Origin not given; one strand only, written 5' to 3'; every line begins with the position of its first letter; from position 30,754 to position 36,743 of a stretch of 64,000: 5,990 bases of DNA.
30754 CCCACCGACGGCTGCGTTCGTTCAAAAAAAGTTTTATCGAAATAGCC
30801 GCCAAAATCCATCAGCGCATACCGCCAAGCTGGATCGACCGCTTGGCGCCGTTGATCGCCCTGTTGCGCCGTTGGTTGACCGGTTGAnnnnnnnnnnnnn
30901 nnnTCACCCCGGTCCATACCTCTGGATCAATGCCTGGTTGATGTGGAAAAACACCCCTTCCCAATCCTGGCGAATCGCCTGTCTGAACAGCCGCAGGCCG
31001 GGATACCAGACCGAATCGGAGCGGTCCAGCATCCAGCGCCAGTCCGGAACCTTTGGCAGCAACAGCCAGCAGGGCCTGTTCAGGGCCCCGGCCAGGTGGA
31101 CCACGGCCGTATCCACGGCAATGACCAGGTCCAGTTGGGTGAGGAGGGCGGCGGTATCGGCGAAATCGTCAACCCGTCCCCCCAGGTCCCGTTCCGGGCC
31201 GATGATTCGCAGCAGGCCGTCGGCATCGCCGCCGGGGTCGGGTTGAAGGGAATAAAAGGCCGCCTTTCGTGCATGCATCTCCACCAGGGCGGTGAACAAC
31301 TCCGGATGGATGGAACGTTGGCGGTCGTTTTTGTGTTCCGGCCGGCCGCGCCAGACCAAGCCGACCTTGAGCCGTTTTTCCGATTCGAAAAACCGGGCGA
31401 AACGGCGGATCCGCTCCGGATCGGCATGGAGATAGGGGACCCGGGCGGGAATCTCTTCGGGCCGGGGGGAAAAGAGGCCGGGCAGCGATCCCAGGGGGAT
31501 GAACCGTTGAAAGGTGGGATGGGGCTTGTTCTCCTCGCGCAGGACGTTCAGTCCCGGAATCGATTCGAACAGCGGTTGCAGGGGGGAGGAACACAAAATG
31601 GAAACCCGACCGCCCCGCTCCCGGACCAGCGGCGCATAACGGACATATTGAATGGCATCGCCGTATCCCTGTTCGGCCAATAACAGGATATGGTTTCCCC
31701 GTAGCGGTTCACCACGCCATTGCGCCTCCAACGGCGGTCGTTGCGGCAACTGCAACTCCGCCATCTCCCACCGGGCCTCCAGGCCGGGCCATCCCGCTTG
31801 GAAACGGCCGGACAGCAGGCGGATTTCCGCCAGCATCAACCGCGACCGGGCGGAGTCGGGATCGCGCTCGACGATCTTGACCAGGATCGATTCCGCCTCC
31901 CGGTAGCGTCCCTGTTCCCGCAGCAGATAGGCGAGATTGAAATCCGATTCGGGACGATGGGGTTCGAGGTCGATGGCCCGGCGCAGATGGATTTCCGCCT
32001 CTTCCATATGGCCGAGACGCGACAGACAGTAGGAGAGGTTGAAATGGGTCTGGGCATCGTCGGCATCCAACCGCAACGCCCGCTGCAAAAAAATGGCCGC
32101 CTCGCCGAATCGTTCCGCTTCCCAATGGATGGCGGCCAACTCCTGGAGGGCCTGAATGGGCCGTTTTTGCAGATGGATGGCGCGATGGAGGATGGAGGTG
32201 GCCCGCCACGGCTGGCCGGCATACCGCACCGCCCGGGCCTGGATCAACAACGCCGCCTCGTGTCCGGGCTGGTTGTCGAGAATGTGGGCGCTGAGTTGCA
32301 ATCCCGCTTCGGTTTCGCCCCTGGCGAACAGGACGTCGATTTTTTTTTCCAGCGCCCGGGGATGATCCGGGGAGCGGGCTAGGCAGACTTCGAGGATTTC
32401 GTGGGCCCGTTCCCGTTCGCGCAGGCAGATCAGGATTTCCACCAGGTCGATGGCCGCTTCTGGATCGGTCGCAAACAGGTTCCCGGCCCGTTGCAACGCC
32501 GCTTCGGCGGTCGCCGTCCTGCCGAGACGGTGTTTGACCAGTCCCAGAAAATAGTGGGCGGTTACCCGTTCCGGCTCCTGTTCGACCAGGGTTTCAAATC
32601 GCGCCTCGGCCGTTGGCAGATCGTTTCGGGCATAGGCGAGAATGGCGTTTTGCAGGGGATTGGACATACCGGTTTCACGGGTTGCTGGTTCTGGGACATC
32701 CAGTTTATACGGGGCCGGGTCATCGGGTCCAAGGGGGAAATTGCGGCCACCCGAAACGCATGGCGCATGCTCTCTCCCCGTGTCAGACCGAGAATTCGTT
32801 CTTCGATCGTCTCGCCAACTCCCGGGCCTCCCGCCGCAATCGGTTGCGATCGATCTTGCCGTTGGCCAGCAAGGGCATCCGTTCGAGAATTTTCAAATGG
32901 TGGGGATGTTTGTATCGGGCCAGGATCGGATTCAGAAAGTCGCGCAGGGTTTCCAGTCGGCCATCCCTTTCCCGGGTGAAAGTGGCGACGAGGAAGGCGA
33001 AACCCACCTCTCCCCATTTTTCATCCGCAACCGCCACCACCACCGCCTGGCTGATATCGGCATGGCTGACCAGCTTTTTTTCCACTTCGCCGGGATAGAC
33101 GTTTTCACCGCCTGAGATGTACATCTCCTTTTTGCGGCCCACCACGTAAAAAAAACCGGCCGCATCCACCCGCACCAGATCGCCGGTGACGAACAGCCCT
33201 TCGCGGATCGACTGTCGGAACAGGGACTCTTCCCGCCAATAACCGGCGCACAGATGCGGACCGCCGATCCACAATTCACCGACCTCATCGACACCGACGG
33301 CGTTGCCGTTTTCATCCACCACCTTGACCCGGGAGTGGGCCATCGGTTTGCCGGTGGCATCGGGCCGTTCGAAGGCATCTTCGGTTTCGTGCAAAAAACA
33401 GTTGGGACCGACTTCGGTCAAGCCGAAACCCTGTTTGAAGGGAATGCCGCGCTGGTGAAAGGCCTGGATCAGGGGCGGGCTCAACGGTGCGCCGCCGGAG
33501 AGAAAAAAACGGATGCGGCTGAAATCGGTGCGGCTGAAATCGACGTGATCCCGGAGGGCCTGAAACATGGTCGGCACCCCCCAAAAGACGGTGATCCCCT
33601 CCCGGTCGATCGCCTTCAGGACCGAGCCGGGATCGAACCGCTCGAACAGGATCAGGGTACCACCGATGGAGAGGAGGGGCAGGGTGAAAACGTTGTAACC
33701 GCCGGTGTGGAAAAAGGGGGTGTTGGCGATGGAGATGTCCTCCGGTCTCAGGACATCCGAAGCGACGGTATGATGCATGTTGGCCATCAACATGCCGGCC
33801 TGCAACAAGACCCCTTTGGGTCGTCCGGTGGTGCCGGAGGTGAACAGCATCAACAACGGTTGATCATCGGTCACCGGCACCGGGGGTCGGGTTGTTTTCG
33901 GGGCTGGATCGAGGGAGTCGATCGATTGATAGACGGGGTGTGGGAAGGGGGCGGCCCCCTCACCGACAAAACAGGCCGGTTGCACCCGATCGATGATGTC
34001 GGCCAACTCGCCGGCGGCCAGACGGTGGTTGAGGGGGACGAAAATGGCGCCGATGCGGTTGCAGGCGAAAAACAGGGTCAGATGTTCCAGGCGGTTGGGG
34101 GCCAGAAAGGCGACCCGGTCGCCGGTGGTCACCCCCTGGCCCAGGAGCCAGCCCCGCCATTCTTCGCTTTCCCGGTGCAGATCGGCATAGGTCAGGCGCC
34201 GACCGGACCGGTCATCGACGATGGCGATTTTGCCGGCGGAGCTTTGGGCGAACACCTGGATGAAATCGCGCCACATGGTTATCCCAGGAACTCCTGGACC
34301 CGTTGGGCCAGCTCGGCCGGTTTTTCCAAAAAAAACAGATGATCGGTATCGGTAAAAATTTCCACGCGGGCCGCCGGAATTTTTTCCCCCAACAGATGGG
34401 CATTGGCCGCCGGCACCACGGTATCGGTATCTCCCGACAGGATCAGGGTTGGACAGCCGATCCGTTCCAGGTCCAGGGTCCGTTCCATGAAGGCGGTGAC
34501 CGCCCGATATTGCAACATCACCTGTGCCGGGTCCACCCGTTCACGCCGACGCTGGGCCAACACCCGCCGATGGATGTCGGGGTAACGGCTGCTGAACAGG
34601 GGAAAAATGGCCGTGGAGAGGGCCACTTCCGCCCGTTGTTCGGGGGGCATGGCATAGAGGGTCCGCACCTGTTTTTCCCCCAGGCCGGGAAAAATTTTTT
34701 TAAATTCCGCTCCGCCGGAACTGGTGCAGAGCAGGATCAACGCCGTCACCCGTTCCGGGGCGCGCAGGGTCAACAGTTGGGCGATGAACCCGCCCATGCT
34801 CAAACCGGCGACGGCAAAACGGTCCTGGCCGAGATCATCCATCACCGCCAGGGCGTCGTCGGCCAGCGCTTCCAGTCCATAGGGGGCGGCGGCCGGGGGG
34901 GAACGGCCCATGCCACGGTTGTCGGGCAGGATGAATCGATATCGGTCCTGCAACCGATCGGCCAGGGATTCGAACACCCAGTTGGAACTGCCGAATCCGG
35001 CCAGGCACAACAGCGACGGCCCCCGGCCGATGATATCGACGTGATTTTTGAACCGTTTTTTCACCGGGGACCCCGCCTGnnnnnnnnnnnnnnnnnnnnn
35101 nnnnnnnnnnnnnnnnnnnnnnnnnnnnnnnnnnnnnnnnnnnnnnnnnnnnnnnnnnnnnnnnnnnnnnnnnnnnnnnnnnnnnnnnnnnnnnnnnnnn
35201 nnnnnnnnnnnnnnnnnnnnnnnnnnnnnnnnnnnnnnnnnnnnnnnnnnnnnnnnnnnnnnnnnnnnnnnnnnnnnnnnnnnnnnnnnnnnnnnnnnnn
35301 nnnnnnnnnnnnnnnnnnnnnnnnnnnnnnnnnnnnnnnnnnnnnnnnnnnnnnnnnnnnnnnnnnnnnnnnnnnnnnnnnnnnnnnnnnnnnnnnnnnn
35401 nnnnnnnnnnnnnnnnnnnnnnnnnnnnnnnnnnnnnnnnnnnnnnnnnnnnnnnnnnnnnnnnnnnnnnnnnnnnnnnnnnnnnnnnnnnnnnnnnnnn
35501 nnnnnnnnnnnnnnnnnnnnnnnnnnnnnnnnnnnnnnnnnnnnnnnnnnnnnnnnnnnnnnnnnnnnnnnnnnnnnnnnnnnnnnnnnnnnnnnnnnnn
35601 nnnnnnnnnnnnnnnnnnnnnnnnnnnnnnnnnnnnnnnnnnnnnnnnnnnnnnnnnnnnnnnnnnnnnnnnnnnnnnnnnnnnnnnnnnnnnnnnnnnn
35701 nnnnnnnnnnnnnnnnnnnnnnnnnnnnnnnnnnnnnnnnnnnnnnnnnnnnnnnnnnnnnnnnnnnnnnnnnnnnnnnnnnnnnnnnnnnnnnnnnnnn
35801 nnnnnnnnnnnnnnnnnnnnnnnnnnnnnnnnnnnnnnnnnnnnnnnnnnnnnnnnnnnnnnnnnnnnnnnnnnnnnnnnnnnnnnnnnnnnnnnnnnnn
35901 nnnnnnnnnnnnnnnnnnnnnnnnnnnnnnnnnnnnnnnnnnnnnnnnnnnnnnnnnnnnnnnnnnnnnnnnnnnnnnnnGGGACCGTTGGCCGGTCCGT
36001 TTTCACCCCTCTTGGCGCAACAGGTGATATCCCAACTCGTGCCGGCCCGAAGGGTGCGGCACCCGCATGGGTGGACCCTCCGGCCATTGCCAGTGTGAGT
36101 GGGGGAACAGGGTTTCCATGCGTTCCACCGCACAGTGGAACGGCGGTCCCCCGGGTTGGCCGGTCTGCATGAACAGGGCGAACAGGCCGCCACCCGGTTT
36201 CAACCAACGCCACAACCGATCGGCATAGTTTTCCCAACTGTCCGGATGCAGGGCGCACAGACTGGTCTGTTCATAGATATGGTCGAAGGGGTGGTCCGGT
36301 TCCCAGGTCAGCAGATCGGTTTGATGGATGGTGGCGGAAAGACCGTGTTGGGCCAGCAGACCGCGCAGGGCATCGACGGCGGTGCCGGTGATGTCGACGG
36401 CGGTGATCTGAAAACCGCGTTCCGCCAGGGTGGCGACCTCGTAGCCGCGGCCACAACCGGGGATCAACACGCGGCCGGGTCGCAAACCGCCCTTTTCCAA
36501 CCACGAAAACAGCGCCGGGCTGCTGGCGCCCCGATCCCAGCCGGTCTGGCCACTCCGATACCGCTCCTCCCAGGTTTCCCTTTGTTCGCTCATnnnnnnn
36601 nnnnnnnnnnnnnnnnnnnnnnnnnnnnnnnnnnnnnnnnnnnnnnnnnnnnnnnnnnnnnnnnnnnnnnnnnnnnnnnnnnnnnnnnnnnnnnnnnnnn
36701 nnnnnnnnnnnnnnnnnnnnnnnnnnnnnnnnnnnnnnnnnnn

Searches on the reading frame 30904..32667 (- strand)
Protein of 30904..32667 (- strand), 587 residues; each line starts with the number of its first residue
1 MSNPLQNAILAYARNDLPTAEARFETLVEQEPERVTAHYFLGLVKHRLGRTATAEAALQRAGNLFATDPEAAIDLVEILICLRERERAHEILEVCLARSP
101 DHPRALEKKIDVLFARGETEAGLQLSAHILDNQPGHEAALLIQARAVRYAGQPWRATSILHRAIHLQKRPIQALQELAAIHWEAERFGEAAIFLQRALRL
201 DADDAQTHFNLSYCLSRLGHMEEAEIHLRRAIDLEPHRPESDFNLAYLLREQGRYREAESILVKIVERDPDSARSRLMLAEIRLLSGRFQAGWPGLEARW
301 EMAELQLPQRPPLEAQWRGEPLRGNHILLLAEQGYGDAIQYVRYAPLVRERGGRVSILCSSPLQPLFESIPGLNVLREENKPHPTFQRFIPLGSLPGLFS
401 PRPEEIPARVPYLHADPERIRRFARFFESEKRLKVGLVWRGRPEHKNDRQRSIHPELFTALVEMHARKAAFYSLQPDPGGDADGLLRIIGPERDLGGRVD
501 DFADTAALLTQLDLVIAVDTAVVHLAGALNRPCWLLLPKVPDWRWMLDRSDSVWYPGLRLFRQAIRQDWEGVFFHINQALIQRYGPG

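Call 6: search_protein_families(library=pfam, proteins=[window:30904-32667:-], max_evalue=0.001)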
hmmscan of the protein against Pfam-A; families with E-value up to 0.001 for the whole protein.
window:30904-32667:- (587 aa): 23 families
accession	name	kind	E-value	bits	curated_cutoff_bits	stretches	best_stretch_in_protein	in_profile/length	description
PF14559.12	TPR_19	-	7.4e-25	87.5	25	4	220-281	6-67/68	Tetratricopeptide repeat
PF13432.12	TPR_16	-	5.7e-23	81.4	32.7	3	6-61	2-57/65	Tetratricopeptide repeat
PF13428.12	TPR_14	-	5.2e-20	70.4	23.5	1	244-282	6-44/44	Tetratricopeptide repeat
PF13181.12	TPR_8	-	8.3e-18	63.4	25.7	1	205-236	1-32/34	Tetratricopeptide repeat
PF13431.12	TPR_17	-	2.8e-17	61.9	24.4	0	194-225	2-33/34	Tetratricopeptide repeat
PF07719.23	TPR_2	-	2.5e-16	58.8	27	1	205-237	1-33/34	Tetratricopeptide repeat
PF23914.1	TPR_CcmH_CycH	-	3.7e-15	56.5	42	2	28-107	43-125/158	Cytochrome c-type biogenesis protein H TPR domain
PF00515.34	TPR_1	-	1.5e-12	47.2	27.8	0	205-237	1-33/34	Tetratricopeptide repeat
PF12895.13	ANAPC3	-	3.3e-12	47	27.2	0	224-283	8-66/82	Anaphase-promoting complex, cyclosome, subunit 3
PF13424.12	TPR_12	-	4.1e-12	46.6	30.1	1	174-234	6-74/77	Tetratricopeptide repeat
PF13414.12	TPR_11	-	1.4e-09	37.9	26.8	0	12-49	5-42/42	TPR repeat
PF07721.20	TPR_4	-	3.1e-08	33.9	27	0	37-60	3-26/26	Tetratricopeptide repeat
PF13174.12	TPR_6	-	3.2e-08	34.2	26.3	0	241-272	2-33/33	Tetratricopeptide repeat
PF13371.12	TPR_9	-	1.3e-06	28.7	35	1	177-242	1-66/73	Tetratricopeptide repeat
PF25064.1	ARM_TT21_5th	-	1.5e-06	28.9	27.8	0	10-64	10-64/117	TT21 fifth ARM repeats domain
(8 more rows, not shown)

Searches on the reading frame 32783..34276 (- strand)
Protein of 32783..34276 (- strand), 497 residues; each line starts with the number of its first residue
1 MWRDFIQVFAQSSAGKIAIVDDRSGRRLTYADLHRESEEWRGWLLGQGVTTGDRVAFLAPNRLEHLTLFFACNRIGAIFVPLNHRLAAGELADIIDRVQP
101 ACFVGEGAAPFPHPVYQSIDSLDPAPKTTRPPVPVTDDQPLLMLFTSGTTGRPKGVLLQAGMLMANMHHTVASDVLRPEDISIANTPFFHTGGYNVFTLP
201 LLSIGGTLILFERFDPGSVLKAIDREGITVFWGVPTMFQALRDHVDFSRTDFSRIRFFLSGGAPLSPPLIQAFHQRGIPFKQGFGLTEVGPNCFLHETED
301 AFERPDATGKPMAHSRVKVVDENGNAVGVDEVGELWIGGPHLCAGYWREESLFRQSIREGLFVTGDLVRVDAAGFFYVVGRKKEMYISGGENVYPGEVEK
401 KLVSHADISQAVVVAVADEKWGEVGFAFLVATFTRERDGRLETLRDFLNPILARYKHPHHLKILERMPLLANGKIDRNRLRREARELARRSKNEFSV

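Call 6: search_protein_families(library=pfam, proteins=[window:32783-34276:-], max_evalue=0.001)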
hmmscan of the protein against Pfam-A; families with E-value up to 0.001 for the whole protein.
window:32783-34276:- (497 aa): 2 families
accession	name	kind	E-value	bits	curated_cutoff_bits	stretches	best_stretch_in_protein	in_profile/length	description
PF00501.34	AMP-binding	-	2.1e-82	277.4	29.9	1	9-347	4-384/384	AMP-binding enzyme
PF13193.12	AMP-binding_C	-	2.1e-12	48.2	24.5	1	397-474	1-76/76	AMP-binding enzyme C-terminal domain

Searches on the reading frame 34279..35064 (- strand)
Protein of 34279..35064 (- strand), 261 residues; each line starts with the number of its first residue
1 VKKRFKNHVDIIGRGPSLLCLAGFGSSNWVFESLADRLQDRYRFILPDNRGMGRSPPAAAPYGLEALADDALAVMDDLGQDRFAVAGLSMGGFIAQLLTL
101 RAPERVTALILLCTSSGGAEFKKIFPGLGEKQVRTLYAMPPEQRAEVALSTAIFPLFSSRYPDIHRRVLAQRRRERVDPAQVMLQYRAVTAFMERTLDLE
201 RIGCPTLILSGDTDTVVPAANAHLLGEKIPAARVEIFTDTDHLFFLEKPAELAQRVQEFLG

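Call 6: search_protein_families(library=pfam, proteins=[window:34279-35064:-], max_evalue=0.001)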
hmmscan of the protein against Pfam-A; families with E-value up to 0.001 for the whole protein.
window:34279-35064:- (261 aa): 8 families
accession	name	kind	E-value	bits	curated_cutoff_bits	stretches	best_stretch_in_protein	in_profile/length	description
PF00561.26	Abhydrolase_1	-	6.2e-32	111.6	25.8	1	16-249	1-245/245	alpha/beta hydrolase fold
PF12697.13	Abhydrolase_6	-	1.7e-25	91.4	26.3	1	18-254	1-216/217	Alpha/beta hydrolase family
PF12146.15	Hydrolase_4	-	1.7e-19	70.5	27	1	19-247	8-237/239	Serine aminopeptidase, S33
PF00975.26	Thioesterase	-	3.7e-08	34.3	26.4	1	18-110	3-95/226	Thioesterase domain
PF20408.4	Abhydrolase_11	-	6.3e-06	26.5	27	0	51-112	48-105/193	Alpha/beta hydrolase domain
PF01738.24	DLH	-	8.6e-05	22.7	21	0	198-250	138-194/217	Dienelactone hydrolase family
PF03096.20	Ndr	-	0.00013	21.3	23.3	1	64-217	82-233/283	Ndr family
PF09752.15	ABHD18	-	0.00099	18.8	21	1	75-121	169-215/351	Alpha/beta hydrolase domain containing 18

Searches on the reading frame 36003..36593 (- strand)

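Call 6: search_protein_families(library=pfam, proteins=[window:36003-36593:-], max_evalue=0.001)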
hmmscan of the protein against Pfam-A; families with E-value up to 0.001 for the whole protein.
window:36003-36593:- (196 aa): 7 families
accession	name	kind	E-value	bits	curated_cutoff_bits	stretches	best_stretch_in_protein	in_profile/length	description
PF05724.17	TPMT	-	3.7e-30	105.7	26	1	4-164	2-180/218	Thiopurine S-methyltransferase (TPMT)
PF13649.12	Methyltransf_25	-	1.1e-14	55.3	27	1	42-135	1-97/97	Methyltransferase domain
PF08241.18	Methyltransf_11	-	1.4e-10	42.1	21.2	1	45-138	3-94/95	Methyltransferase domain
PF08242.18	Methyltransf_12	-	2.2e-08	35.2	30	1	46-137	4-98/98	Methyltransferase domain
PF13489.12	Methyltransf_23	-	5.1e-07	30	27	1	37-138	21-115/164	Methyltransferase domain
PF13847.12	Methyltransf_31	-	1.3e-05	25.3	27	1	42-137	7-107/145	Methyltransferase domain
PF03848.20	TehB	-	0.00018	21.4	20.4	1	37-136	29-129/193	Tellurite resistance protein TehB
